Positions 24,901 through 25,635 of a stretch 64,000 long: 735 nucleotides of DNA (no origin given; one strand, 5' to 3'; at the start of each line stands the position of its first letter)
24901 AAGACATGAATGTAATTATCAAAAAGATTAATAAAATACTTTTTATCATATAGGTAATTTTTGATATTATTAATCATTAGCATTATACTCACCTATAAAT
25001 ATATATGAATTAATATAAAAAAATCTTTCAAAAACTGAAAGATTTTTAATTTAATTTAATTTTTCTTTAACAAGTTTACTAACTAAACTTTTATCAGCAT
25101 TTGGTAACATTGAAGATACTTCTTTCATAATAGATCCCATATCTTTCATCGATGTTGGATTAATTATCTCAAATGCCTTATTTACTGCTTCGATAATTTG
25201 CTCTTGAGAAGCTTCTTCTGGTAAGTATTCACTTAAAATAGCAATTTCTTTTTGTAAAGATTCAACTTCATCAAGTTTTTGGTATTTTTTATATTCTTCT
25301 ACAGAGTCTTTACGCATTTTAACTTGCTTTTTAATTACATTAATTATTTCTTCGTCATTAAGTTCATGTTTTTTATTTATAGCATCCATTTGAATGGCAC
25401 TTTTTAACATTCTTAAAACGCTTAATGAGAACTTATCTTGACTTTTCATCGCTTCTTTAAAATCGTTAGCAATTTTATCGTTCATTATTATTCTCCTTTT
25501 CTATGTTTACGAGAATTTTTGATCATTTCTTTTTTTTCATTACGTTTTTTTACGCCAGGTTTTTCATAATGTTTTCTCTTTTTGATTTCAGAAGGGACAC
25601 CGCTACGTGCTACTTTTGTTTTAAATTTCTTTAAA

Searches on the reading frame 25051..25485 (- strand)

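Call 47: search_protein_families(library=pfam, proteins=[window:25051-25485:-], max_evalue=0.001)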
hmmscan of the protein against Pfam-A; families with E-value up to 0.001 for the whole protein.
window:25051-25485:- (144 aa): 1 family
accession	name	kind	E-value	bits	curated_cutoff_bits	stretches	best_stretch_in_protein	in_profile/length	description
PF09424.15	YqeY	-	4.4e-40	137.5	27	1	3-143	2-143/143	Yqey-like protein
